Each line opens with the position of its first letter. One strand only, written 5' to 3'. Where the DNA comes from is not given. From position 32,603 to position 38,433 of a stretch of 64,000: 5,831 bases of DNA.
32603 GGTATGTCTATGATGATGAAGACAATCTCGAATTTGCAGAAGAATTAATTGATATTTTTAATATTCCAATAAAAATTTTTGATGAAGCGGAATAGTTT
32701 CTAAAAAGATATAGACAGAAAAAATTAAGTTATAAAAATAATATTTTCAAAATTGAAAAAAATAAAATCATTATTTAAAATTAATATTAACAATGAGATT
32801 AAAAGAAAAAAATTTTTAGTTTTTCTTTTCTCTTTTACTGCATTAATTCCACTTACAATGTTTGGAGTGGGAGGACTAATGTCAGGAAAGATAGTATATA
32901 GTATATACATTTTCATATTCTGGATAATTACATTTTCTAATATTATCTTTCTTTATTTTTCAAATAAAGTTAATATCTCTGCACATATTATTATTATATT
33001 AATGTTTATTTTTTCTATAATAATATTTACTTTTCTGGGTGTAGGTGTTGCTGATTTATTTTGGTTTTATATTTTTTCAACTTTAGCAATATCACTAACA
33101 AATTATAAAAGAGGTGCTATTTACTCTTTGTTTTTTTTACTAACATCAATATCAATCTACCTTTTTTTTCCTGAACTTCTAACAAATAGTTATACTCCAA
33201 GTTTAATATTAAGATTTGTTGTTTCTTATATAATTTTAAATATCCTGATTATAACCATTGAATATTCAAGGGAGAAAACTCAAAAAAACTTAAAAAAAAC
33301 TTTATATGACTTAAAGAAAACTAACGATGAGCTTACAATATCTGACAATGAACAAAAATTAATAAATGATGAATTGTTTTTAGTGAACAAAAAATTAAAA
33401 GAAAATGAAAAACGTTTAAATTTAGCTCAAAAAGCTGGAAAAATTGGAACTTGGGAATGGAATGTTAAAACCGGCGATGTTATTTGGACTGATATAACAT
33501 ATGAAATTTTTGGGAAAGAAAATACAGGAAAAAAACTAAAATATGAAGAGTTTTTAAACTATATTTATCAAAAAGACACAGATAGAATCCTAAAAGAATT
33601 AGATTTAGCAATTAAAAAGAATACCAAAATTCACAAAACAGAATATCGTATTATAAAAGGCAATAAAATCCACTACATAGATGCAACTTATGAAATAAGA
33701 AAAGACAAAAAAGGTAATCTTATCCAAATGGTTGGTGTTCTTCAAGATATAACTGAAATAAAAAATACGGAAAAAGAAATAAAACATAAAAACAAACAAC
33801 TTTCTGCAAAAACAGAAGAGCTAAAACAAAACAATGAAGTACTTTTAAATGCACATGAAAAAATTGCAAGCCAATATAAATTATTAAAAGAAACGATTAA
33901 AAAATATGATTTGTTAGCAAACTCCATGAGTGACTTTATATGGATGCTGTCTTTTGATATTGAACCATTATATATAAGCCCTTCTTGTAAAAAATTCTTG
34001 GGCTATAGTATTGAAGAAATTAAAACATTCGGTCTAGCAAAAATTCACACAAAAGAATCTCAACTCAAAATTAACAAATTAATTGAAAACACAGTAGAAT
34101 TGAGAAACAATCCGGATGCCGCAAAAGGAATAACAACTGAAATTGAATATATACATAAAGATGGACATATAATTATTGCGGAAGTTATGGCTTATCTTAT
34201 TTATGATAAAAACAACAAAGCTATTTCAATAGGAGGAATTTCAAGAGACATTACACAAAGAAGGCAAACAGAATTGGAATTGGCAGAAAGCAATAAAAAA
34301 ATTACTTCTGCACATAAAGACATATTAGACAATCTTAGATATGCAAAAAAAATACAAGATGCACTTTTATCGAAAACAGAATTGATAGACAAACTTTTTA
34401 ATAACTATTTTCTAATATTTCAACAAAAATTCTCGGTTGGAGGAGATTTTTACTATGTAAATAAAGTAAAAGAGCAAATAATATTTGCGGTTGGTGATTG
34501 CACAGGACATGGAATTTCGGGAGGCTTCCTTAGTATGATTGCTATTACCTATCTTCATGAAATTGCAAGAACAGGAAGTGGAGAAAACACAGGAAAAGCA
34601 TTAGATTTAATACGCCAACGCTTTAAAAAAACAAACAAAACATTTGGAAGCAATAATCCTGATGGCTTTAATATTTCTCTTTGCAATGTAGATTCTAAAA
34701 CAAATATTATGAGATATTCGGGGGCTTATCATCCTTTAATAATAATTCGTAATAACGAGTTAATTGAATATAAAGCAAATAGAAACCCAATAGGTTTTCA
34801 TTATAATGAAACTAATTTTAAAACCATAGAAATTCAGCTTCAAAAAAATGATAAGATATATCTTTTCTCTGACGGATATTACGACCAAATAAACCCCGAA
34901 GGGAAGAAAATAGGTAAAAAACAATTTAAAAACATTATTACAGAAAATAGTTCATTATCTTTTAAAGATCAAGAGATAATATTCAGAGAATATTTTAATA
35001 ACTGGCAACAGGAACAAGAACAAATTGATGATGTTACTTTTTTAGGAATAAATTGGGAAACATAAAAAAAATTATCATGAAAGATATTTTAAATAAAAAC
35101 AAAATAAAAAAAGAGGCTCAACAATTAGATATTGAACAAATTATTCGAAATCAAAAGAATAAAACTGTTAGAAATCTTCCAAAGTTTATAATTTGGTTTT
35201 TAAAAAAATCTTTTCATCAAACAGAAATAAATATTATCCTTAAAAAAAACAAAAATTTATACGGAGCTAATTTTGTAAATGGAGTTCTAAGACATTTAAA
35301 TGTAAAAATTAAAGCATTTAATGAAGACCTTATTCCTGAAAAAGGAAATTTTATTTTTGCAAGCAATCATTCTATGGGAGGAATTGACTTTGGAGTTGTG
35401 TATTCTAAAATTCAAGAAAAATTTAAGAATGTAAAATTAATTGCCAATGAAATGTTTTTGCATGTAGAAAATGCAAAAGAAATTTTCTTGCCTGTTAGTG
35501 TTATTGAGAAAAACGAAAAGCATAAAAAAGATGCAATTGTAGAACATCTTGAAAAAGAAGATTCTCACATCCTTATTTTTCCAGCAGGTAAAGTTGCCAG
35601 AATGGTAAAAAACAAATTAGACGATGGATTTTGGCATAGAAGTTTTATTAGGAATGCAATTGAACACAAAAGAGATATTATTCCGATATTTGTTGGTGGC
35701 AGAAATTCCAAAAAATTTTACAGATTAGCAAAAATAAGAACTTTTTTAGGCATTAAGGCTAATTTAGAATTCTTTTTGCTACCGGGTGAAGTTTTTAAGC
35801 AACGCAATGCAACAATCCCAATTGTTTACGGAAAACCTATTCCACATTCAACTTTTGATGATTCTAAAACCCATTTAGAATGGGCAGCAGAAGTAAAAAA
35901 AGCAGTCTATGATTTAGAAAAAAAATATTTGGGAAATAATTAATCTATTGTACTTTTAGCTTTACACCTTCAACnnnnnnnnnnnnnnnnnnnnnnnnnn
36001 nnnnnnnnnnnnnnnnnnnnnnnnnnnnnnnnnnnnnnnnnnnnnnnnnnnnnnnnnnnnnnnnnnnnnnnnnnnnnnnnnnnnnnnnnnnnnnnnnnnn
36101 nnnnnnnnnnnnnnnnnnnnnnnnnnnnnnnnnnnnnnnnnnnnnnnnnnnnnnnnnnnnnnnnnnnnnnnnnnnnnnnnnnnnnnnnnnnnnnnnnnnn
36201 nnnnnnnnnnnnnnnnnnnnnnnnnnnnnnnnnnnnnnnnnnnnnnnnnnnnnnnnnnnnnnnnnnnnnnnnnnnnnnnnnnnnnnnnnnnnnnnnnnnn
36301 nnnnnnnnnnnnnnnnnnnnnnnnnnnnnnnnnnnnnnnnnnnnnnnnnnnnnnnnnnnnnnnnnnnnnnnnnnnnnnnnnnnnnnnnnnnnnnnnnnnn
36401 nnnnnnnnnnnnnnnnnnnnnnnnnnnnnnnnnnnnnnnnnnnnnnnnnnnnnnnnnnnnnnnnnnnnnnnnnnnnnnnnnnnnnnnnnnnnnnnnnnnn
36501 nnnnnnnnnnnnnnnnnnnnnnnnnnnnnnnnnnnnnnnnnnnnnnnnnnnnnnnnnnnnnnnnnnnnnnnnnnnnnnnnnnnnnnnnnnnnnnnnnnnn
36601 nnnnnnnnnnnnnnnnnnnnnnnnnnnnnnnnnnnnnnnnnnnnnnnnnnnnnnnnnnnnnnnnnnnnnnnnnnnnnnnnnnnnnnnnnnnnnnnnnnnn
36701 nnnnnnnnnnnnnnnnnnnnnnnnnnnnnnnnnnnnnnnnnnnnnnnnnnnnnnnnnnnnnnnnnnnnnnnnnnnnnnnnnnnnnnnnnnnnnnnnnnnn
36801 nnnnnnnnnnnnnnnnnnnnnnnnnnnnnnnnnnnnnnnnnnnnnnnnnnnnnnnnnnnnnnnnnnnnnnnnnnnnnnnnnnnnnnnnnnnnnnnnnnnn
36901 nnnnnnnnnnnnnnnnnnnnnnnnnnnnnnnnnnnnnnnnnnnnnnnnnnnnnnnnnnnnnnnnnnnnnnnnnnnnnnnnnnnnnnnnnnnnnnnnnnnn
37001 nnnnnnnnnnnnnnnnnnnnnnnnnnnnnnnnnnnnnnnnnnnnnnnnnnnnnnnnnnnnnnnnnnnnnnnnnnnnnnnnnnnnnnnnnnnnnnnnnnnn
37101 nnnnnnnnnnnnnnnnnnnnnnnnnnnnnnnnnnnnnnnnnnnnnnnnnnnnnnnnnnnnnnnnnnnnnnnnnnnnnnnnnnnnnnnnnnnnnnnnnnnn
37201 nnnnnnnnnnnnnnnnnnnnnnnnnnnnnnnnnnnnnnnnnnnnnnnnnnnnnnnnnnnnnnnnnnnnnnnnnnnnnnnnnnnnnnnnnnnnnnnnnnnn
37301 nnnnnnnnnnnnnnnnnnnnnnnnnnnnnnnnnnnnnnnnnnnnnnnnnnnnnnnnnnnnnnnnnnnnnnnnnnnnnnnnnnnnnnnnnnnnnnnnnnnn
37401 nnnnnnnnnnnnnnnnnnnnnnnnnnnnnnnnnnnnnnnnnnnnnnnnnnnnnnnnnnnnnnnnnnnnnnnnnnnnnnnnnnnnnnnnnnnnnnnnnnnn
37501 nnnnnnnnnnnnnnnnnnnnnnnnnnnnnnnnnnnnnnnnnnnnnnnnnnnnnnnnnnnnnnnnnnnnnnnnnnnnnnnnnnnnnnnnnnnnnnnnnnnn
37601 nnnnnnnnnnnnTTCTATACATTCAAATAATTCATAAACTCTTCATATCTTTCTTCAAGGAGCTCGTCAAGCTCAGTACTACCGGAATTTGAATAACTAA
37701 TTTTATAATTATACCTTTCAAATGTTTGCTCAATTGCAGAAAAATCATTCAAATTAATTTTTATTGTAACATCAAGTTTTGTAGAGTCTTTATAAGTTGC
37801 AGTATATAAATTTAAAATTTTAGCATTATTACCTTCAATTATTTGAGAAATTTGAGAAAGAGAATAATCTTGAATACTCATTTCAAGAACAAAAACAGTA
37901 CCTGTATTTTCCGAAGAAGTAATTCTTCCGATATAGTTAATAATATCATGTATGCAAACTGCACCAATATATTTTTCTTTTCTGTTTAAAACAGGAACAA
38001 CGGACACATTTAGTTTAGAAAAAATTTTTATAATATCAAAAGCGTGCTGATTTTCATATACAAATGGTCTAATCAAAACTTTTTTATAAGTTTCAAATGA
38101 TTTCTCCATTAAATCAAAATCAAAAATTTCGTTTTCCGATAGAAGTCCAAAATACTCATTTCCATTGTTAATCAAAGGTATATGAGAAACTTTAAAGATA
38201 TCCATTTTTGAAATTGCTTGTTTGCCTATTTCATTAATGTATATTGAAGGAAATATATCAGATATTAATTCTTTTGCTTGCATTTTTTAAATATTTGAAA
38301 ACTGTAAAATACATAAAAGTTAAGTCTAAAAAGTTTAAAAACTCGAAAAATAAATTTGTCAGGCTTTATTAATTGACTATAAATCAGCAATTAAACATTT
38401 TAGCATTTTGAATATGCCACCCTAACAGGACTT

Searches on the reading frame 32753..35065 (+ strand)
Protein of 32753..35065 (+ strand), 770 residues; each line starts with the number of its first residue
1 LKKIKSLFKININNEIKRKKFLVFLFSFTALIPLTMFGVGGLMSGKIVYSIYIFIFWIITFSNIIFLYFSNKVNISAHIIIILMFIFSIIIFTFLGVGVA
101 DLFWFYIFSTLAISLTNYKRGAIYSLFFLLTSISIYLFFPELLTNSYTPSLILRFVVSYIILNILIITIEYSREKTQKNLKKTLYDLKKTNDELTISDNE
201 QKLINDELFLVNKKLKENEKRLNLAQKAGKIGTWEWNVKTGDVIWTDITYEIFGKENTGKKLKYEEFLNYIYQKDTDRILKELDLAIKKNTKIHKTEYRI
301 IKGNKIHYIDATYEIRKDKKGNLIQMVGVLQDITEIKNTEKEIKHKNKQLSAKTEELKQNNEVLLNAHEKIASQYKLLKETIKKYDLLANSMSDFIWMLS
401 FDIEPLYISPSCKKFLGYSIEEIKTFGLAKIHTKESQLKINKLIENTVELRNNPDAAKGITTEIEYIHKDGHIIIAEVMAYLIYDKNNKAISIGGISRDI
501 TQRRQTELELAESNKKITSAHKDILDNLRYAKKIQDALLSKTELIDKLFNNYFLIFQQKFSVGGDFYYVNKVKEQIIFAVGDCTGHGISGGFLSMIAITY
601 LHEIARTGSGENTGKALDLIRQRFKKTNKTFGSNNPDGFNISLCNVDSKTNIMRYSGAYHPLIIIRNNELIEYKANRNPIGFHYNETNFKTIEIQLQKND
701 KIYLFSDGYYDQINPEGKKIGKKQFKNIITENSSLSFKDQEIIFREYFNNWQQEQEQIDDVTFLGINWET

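Call 3: search_protein_families(library=pfam, proteins=[window:32753-35065:+], max_evalue=0.01)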
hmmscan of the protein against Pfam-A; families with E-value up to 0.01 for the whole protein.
window:32753-35065:+ (770 aa): 6 families
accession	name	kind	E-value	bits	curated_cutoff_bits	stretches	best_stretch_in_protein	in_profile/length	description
PF07228.17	SpoIIE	-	1.8e-22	80.7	25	1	575-768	4-191/192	Stage II sporulation protein E (SpoIIE)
PF08447.18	PAS_3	-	3.3e-18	66.2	25.6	2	245-329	4-88/89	PAS fold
PF13426.13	PAS_9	-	4.6e-11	43.3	27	1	404-502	12-103/103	PAS domain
PF00989.32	PAS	-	0.0019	18.6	22.6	0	384-500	2-113/113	PAS fold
PF08825.15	E2_bind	-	0.0043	17.5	33.2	1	173-201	44-72/82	E2 binding domain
PF08448.16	PAS_4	-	0.0065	17.1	23.1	0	460-505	66-110/110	PAS fold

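Call 4: search_protein_families(library=ncbifam, proteins=[window:32753-35065:+], max_evalue=0.01)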
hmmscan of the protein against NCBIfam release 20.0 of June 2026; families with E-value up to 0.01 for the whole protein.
window:32753-35065:+ (770 aa): 8 families
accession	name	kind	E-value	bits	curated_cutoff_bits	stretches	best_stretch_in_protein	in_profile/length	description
NF038263.1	prot_phos_SiaA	equivalog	4.4e-42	144.5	700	1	508-766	395-655/658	biofilm regulation protein phosphatase SiaA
NF007298.0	PRK09776.1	equivalog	3.6e-23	81.4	1135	1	212-342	421-549/1111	diguanylate cyclase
TIGR00229.1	sensory_box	domain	3.4e-18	66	22.9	2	380-510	2-126/126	PAS domain S-box protein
NF053781.1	cdiGMPphdstlr2612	equivalog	4.7e-17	61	1600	2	208-349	575-716/1268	Tlr1612 family c-di-GMP phosphodiesterase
NF052573.1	HisKinEspAMyxo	equivalog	9.9e-17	60.2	1400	1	210-346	120-256/755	serine histidine kinase EspA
NF041777.1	sens_FixL_Rhizob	equivalog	2e-14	53.1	850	1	230-352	6-127/485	sensor protein FixL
NF045505.1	RR_RssB_Pseudo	equivalog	0.0002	20.5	700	1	509-717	137-346/394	two-component system response regulator RssB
NF052652.1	YtvA_fam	equivalog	0.00048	19.7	250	1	448-522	62-136/243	YtvA family blue-light photoreceptor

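Call 52: find_related_loci(query=A3, collection=metagenome_contigs, flank=10000)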
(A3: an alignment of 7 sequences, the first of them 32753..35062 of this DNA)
Query A3 (770 aa) in metagenome_contigs; peptide patterns used: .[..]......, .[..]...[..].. (x = any residue, [..] = any of these).
600 stretches matched a pattern (row limit reached: there are more); 590 encode a relative of the query (tblastn E <= 1e-3); the best 80 are kept; 80 distinct loci.
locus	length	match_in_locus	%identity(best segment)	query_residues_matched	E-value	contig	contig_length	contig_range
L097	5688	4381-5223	46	484-765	2e-77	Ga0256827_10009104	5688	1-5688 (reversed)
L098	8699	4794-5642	44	485-768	4e-74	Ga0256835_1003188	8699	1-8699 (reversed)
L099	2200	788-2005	35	357-766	1e-73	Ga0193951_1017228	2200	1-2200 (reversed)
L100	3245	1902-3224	30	340-766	1e-58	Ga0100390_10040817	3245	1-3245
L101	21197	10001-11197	33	360-766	3e-55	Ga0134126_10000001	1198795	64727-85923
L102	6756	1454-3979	40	504-766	1e-54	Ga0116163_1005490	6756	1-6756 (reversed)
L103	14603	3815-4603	40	509-766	1e-53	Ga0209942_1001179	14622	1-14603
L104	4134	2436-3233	36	497-768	2e-53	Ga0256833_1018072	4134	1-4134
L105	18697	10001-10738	42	527-769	4e-53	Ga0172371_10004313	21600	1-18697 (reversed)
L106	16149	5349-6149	36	506-767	4e-53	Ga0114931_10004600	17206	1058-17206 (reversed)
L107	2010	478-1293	38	505-766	3e-54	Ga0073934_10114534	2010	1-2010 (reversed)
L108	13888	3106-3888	37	497-757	2e-52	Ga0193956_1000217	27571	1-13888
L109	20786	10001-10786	38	509-766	6e-52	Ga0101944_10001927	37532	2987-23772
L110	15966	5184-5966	38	509-766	8e-52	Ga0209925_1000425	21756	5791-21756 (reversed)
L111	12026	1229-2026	38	502-766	1e-51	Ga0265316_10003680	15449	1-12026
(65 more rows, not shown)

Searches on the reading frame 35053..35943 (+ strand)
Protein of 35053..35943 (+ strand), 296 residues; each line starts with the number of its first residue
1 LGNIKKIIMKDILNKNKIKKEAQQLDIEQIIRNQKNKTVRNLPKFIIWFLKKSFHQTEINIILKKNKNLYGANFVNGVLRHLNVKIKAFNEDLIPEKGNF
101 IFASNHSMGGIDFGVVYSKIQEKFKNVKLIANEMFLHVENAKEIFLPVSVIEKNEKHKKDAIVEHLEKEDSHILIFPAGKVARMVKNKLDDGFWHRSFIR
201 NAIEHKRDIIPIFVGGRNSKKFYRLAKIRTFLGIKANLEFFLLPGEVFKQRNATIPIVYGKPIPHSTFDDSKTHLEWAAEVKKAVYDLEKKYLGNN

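Call 3: search_protein_families(library=pfam, proteins=[window:35053-35943:+], max_evalue=0.01)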
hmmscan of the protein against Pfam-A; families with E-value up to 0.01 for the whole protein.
window:35053-35943:+ (296 aa): 2 families
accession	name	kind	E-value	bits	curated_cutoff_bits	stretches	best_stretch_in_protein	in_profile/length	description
PF19576.4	Acyltransf_2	-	1.1e-42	146.2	27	1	33-290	5-261/266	Acyltransferase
PF01553.26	Acyltransferase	-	1.3e-08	35.1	23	1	87-214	3-131/132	Acyltransferase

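Call 4: search_protein_families(library=ncbifam, proteins=[window:35053-35943:+], max_evalue=0.01)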
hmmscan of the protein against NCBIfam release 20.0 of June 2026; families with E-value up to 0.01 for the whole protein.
window:35053-35943:+ (296 aa): 2 families
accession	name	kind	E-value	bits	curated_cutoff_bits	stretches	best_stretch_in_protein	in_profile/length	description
NF053697.1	LyGlyAclTfGlsABct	equivalog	7.8e-78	261.3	260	1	25-288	2-267/267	lyso-glycine lipid O-acyltransferase GlsA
NF052615.1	orn_lipid_OlsF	equivalog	1.5e-49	169.1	620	1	25-291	2-268/570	bifunctional ornithine lipid synthase OlsF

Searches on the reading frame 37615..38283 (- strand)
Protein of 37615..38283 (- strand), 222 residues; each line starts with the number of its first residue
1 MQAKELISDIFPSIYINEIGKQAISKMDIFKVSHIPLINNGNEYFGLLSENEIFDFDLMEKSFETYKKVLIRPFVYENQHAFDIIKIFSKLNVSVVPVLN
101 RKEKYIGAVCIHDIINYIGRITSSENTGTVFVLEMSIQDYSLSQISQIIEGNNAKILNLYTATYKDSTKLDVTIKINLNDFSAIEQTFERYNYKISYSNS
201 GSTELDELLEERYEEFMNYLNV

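Call 3: search_protein_families(library=pfam, proteins=[window:37615-38283:-], max_evalue=0.01)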
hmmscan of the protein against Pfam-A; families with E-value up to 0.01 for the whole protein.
window:37615-38283:- (222 aa): 1 family
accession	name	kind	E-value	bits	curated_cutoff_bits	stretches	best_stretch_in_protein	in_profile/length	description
PF00571.33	CBS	-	3.6e-10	40.5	24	1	73-118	10-55/57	CBS domain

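Call 4: search_protein_families(library=ncbifam, proteins=[window:37615-38283:-], max_evalue=0.01)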
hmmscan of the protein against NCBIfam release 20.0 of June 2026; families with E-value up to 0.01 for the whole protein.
window:37615-38283:- (222 aa): 1 family
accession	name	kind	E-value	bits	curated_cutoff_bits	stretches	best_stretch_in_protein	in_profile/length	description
NF041630.1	CBS_CbpB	equivalog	7e-07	29.2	125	1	85-123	34-72/143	cyclic-di-AMP-binding protein CbpB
